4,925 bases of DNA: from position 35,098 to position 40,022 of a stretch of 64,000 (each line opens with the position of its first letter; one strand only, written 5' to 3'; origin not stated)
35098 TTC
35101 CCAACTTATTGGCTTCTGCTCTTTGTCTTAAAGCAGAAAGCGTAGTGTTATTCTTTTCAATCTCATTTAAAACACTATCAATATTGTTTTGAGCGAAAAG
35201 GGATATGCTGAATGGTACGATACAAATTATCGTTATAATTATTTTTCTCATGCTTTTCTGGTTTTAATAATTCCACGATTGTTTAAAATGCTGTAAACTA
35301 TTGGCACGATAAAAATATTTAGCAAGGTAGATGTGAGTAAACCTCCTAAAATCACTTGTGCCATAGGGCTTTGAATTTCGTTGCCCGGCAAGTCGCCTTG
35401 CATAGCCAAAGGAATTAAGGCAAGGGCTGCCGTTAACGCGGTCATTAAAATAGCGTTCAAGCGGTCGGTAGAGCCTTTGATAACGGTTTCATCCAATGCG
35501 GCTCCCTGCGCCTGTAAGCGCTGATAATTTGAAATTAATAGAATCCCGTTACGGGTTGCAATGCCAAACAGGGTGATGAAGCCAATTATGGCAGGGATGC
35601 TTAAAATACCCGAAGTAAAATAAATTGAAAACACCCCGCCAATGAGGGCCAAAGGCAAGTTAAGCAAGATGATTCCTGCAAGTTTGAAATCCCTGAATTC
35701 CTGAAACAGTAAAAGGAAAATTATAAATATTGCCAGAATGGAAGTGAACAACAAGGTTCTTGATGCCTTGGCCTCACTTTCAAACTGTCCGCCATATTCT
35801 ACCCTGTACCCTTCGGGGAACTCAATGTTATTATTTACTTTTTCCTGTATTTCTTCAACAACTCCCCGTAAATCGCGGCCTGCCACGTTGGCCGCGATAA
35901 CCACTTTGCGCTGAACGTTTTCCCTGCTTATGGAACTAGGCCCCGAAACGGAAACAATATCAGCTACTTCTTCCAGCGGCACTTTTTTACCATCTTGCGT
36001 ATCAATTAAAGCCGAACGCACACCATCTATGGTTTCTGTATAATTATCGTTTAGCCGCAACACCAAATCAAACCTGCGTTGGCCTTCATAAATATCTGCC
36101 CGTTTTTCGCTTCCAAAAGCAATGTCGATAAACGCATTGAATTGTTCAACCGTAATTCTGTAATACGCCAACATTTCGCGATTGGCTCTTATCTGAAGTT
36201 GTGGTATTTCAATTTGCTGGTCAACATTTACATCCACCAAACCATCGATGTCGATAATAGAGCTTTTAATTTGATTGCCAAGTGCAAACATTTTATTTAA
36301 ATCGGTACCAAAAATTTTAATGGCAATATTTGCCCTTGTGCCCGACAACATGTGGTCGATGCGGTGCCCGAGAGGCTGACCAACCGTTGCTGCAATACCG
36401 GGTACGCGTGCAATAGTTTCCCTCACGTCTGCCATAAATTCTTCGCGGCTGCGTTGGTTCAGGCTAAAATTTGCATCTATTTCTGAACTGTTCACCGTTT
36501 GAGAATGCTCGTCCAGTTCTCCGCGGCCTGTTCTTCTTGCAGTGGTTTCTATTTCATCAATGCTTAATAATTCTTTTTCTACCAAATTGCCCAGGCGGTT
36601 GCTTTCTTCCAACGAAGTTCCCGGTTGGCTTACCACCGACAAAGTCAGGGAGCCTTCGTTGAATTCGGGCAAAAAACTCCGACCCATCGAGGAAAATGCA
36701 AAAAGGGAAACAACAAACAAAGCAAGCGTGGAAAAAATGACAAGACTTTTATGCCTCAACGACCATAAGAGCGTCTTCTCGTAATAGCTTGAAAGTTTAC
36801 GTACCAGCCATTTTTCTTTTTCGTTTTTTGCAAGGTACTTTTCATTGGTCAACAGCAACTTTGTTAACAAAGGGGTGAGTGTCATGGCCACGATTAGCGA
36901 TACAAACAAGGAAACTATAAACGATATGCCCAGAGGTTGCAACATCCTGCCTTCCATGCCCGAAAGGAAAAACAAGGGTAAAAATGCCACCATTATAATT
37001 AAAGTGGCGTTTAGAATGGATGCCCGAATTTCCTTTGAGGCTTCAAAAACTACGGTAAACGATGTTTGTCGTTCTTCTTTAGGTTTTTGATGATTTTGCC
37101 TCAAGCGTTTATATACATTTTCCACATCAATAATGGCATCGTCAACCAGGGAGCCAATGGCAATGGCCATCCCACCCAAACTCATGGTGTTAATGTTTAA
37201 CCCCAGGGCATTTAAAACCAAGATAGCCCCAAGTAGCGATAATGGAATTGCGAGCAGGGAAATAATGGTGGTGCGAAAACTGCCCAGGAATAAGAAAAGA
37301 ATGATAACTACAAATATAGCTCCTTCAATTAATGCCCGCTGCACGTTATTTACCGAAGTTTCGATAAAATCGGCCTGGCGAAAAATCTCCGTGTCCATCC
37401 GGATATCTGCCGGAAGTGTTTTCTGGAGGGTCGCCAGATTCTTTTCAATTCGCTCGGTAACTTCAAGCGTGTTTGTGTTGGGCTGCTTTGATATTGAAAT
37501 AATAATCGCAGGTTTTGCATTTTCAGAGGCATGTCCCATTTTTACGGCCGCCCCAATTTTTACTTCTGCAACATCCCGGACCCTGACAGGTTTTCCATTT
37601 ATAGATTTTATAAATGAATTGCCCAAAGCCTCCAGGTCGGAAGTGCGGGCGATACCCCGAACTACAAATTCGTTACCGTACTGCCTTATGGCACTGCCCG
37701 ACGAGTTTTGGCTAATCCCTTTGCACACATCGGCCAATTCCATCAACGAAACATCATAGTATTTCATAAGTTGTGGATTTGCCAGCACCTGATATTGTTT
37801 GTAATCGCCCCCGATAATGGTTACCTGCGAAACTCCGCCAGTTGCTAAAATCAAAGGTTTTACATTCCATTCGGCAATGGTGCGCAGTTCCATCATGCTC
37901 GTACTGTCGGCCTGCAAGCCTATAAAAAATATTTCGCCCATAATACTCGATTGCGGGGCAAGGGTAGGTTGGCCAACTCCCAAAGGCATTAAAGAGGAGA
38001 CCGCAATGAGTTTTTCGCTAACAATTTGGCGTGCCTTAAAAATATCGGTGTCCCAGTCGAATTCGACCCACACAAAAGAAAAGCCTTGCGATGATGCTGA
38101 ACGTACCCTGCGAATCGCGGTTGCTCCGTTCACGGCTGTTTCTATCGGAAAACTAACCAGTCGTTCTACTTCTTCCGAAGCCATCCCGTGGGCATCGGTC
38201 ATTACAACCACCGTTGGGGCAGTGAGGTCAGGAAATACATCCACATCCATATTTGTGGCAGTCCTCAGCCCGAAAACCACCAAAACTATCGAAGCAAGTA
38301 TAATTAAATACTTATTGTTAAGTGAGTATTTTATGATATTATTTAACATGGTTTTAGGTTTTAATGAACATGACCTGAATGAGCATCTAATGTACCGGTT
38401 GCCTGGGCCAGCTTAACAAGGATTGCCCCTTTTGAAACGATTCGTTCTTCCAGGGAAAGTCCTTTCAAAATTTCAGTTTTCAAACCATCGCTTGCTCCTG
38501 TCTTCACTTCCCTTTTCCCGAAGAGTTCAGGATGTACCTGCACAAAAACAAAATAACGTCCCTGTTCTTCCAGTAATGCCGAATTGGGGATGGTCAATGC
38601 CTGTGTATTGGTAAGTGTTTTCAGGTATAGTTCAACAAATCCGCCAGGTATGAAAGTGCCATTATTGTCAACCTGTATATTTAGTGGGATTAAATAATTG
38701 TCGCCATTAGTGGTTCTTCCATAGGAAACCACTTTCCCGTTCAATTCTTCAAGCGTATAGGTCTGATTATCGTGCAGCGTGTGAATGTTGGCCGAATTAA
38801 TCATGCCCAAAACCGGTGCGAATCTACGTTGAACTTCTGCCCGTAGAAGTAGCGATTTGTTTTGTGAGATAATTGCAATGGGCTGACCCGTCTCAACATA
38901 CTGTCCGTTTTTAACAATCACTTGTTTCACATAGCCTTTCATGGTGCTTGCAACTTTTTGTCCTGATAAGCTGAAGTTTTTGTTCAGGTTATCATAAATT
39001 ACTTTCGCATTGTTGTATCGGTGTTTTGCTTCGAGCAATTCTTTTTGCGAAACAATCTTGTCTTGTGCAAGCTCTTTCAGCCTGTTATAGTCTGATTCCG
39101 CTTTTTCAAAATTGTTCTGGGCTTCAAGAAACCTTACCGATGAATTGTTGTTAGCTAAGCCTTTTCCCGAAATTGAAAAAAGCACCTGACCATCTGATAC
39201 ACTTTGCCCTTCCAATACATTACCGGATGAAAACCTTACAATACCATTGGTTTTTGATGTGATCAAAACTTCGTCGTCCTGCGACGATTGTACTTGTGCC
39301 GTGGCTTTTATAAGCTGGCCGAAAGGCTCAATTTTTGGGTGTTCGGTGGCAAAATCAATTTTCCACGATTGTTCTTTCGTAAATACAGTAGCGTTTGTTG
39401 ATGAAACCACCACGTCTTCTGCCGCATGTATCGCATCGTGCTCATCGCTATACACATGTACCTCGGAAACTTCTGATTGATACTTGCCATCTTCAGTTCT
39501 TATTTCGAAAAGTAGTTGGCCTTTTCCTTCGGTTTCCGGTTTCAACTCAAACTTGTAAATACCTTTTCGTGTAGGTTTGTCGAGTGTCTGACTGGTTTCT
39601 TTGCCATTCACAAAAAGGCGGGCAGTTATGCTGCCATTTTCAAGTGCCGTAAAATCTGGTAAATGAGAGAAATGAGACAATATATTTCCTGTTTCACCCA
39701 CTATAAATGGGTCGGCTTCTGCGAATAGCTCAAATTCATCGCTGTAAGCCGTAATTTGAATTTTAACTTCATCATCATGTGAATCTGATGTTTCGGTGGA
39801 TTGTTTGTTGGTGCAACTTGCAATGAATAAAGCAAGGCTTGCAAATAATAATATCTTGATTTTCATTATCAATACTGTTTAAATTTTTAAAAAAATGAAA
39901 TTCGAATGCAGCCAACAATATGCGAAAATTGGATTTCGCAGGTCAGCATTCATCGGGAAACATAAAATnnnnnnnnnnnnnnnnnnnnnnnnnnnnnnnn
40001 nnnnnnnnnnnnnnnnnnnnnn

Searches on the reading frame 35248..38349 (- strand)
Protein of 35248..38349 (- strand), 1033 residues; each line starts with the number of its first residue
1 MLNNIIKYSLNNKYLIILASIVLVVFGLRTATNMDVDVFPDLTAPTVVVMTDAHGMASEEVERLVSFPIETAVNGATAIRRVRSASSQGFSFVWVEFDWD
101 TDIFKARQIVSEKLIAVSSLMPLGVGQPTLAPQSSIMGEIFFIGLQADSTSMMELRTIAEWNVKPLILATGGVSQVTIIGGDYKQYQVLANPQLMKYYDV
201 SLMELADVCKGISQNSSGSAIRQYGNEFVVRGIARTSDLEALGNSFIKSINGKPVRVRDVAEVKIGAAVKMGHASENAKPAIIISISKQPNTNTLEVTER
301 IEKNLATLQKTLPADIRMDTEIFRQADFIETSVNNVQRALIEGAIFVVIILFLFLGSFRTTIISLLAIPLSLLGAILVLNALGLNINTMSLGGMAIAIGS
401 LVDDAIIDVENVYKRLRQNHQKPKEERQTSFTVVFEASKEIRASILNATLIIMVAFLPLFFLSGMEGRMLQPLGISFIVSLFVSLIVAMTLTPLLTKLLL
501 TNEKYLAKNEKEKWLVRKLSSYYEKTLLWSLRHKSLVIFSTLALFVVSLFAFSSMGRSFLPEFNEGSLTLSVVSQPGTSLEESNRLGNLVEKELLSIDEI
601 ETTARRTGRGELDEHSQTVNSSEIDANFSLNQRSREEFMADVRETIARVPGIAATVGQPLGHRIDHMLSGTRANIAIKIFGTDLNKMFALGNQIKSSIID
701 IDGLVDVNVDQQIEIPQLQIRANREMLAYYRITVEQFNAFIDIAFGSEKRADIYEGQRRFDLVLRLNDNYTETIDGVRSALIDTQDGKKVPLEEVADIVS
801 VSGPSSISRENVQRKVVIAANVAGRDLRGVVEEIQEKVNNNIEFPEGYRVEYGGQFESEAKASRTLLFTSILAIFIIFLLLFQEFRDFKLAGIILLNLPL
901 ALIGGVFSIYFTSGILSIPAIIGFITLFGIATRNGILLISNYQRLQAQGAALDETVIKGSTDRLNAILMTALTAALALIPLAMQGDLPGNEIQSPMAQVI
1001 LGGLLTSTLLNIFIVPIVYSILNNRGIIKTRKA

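Call 37: search_protein_families(library=pfam, proteins=[window:35248-38349:-], max_evalue=0.000001)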
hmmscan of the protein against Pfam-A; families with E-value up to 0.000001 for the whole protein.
window:35248-38349:- (1033 aa): 2 families
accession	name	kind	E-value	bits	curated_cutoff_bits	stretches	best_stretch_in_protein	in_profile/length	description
PF00873.25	ACR_tran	-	6e-263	875.5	28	1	5-1022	1-1020/1021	AcrB/AcrD/AcrF family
PF03176.21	MMPL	-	2e-18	66.8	20.5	2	269-499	76-302/333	MMPL family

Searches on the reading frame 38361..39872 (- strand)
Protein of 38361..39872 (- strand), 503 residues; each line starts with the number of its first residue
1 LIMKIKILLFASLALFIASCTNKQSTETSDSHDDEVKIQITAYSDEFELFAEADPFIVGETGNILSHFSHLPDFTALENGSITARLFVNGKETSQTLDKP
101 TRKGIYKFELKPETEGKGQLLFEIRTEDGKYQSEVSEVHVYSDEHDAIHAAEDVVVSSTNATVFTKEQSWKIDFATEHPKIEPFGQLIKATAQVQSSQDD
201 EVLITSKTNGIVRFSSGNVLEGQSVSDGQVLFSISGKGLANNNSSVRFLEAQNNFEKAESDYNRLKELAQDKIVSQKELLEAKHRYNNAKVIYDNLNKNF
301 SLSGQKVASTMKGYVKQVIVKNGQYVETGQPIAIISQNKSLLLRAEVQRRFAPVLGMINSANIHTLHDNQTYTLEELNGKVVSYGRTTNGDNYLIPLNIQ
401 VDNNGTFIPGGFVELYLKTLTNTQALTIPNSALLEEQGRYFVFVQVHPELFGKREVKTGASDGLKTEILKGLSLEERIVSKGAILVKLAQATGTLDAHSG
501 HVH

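Call 37: search_protein_families(library=pfam, proteins=[window:38361-39872:-], max_evalue=0.000001)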
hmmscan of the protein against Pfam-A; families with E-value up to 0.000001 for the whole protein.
window:38361-39872:- (503 aa): 3 families
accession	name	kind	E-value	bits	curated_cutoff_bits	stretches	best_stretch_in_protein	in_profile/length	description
PF16576.10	HlyD_D23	-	6.5e-11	42.3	30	1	186-404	4-204/214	Barrel-sandwich domain of CusB or HlyD membrane-fusion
PF13437.12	HlyD_3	-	3.1e-09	38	22.2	1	309-404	4-96/106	HlyD family secretion protein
PF13533.13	Biotin_lipoyl_2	-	4.3e-09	36.4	29.8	0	306-335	2-31/32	Biotin-lipoyl like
